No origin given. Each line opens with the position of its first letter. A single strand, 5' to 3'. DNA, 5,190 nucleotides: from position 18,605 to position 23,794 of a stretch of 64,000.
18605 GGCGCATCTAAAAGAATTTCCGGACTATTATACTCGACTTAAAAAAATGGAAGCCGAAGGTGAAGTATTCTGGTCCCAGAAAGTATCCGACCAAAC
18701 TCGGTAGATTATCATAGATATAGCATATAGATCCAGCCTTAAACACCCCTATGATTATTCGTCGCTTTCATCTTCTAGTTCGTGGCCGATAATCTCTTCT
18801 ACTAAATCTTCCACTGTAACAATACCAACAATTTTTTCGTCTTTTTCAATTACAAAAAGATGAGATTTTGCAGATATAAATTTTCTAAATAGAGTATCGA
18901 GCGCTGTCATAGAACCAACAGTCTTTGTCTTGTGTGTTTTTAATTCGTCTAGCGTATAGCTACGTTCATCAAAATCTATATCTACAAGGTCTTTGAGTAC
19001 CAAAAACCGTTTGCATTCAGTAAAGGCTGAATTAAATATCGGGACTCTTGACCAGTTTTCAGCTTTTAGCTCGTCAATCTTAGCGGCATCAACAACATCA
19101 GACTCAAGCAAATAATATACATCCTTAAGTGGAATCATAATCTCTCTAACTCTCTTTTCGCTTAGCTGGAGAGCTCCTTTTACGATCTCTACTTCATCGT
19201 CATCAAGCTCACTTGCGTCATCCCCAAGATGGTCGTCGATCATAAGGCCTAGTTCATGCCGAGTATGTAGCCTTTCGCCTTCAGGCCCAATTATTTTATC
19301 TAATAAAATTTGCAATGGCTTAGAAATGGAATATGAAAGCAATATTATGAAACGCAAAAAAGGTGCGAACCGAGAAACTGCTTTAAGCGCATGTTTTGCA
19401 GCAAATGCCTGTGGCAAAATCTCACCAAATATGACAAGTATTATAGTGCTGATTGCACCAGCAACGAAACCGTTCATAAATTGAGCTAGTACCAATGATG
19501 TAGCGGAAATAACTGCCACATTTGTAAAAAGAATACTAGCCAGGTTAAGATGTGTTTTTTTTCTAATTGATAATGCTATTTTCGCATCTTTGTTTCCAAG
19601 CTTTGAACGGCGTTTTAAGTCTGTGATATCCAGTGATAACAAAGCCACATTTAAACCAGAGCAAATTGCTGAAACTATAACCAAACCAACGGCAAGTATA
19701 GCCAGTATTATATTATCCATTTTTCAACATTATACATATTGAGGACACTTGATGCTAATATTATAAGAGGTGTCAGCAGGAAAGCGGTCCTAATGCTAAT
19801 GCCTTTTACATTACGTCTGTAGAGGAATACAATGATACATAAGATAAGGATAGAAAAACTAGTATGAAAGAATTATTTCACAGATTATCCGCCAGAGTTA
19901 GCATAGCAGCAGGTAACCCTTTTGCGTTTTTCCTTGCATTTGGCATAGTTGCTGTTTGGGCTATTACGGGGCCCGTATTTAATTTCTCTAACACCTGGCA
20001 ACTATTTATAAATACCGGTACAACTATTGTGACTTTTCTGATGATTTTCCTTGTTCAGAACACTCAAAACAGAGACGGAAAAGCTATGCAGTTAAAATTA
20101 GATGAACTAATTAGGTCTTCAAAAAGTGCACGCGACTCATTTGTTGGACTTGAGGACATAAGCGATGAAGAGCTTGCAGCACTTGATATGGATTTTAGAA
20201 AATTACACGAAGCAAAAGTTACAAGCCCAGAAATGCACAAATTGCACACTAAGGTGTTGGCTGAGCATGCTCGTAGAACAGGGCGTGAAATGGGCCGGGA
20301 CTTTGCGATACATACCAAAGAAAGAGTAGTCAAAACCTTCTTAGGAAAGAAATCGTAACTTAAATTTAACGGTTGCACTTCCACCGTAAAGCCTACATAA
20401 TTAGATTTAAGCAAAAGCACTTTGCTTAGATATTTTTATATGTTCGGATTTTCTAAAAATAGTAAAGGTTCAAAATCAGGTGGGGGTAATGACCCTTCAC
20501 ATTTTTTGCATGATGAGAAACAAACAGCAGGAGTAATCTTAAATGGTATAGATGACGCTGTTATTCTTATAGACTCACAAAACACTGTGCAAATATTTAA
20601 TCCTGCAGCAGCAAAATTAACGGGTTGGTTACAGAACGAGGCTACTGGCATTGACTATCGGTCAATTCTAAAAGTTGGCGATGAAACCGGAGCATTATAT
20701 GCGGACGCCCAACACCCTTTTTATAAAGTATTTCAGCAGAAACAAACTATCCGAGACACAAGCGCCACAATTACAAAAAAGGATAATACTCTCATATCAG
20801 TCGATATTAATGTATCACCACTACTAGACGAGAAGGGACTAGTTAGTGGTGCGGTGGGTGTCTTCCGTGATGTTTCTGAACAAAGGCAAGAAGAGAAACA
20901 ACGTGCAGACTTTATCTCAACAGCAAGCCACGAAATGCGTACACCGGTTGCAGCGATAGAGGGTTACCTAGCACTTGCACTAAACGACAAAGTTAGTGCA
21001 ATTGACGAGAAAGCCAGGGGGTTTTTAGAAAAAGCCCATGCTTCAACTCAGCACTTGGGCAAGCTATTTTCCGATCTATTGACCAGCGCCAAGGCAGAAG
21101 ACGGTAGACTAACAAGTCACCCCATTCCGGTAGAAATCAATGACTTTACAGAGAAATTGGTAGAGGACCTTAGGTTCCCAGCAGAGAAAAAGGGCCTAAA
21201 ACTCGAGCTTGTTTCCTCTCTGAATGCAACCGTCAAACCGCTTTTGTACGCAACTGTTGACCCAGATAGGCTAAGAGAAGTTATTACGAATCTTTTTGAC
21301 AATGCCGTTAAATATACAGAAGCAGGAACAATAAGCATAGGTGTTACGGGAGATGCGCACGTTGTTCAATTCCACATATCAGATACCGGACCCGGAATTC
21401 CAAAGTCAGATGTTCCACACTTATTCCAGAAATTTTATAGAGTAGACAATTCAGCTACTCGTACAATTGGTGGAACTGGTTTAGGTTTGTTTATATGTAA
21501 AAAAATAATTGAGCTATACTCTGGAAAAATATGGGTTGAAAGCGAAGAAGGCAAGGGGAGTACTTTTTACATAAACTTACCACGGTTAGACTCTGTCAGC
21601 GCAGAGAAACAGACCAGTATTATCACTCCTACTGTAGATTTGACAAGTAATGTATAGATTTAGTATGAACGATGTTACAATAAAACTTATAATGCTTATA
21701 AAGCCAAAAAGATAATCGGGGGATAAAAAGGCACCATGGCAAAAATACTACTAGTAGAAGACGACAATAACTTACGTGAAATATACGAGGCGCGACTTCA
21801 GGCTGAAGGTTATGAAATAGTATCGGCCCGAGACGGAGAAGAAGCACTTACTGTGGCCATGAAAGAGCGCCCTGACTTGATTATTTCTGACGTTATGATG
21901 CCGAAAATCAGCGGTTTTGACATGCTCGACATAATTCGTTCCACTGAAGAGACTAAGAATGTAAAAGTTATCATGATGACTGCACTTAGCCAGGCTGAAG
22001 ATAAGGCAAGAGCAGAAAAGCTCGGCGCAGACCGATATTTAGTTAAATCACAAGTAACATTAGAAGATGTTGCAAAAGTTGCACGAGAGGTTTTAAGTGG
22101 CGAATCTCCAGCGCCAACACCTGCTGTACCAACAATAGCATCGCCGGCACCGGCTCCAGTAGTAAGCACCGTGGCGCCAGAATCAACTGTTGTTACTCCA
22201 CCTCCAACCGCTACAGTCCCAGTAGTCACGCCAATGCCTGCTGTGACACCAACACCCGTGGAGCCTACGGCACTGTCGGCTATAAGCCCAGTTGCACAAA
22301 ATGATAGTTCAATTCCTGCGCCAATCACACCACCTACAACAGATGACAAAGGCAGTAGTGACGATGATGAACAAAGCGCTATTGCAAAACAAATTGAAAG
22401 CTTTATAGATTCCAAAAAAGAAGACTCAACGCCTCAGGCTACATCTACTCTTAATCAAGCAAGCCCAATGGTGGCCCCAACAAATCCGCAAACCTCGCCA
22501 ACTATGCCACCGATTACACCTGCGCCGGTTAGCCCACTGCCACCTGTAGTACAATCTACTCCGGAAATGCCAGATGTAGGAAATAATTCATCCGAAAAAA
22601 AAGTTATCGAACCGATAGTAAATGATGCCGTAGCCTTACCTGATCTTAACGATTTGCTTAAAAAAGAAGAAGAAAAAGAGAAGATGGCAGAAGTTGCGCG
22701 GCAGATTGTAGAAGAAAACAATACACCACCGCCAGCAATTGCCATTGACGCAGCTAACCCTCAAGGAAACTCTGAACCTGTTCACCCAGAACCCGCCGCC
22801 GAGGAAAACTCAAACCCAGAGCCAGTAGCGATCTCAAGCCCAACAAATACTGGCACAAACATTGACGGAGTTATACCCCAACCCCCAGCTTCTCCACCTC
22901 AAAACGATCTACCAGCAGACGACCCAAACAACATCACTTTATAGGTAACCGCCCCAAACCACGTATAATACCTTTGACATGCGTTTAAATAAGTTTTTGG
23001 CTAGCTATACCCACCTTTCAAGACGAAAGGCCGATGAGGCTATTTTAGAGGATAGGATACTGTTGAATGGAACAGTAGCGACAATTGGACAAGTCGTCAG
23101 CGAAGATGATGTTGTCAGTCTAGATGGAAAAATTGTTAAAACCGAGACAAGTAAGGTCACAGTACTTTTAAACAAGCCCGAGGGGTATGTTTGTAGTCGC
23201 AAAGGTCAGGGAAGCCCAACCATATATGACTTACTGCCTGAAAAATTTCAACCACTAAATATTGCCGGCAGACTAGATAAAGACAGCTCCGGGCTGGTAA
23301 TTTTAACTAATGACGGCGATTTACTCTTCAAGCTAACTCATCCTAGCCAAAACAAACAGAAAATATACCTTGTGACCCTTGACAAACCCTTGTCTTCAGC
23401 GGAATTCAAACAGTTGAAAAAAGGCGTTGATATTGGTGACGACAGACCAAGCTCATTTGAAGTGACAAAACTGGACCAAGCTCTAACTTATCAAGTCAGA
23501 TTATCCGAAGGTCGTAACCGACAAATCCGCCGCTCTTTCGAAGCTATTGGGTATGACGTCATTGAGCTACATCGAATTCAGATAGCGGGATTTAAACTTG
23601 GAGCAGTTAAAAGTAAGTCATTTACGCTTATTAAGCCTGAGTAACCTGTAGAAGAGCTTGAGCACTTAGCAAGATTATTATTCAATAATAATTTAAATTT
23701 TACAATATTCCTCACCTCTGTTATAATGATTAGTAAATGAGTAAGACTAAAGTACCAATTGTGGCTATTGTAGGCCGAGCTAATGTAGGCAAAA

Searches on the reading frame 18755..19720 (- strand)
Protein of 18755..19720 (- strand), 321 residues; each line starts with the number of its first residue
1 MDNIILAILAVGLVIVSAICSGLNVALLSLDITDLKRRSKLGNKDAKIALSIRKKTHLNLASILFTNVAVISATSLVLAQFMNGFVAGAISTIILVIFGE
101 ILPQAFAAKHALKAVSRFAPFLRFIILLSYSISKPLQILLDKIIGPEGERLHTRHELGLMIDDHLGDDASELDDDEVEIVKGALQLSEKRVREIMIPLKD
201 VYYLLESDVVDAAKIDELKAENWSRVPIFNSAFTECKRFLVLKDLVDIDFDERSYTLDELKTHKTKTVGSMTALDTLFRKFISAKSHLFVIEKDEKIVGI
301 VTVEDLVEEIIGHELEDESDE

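Call 15: search_protein_families(library=pfam, proteins=[window:18755-19720:-])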
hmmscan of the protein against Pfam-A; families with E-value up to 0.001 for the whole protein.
window:18755-19720:- (321 aa): 2 families
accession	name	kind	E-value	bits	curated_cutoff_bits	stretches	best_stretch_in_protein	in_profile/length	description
PF01595.25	CNNM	-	1.3e-32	113.4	28.4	1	8-164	1-171/181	Cyclin M transmembrane N-terminal domain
PF00571.33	CBS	-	6.1e-07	30.1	24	1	263-311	7-56/57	CBS domain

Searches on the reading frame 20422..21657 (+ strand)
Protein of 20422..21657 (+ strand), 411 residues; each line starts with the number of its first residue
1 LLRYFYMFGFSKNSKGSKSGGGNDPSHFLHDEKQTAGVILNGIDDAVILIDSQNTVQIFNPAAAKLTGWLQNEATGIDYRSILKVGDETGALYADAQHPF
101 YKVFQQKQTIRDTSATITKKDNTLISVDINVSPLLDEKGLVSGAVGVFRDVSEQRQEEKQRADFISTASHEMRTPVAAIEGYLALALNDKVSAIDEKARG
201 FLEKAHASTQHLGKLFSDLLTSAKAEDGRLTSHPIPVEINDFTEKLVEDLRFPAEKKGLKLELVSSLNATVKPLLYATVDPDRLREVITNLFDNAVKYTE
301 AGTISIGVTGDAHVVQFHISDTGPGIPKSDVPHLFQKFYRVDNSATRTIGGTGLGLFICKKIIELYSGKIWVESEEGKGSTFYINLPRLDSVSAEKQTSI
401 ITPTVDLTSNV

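Call 16: search_protein_families(library=pfam, proteins=[window:20422-21657:+])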
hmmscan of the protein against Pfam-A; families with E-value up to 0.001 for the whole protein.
window:20422-21657:+ (411 aa): 7 families
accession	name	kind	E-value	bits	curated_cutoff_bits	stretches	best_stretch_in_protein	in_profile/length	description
PF02518.31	HATPase_c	-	1.4e-33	116.1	26.4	1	280-388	2-109/111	Histidine kinase-, DNA gyrase B-, and HSP90-like ATPase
PF00512.31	HisKA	-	6.5e-14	52.2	26.9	1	161-228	2-66/66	His Kinase A (phospho-acceptor) domain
PF00989.32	PAS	-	7e-14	52.2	22.6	1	39-151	6-113/113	PAS fold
PF13426.13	PAS_9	-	1.2e-10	42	27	1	45-153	2-103/103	PAS domain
PF08448.16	PAS_4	-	6e-09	36.6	23.1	1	40-156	1-110/110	PAS fold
PF12860.13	PAS_7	-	7.1e-05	23.4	27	1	40-158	1-114/115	PAS fold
PF13581.12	HATPase_c_2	-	0.0004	20.8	27.4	1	284-364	36-110/127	Histidine kinase-like ATPase domain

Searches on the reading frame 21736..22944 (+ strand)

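Call 16: search_protein_families(library=pfam, proteins=[window:21736-22944:+])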
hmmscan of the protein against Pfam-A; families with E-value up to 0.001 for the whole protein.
window:21736-22944:+ (402 aa): 1 family
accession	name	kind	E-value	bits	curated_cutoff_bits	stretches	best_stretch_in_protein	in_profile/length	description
PF00072.30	Response_reg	-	2.9e-25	89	30.2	1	4-105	1-100/111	Response regulator receiver domain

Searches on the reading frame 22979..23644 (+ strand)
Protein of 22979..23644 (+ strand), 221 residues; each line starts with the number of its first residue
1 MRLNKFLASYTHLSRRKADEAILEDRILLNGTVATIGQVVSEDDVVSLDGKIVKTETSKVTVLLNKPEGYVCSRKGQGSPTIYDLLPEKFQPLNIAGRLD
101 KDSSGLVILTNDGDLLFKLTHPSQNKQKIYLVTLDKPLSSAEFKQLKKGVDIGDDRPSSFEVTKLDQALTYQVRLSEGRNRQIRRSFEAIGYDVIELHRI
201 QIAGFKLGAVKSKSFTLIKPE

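Call 16: search_protein_families(library=pfam, proteins=[window:22979-23644:+])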
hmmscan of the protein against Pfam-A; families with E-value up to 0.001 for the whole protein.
window:22979-23644:+ (221 aa): 2 families
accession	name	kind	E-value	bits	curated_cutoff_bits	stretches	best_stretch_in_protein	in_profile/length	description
PF00849.27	PseudoU_synth_2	-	5.1e-21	75.9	26.8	1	62-189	3-152/152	RNA pseudouridylate synthase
PF01479.30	S4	-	6e-08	32.7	22.8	1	1-46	1-48/48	S4 domain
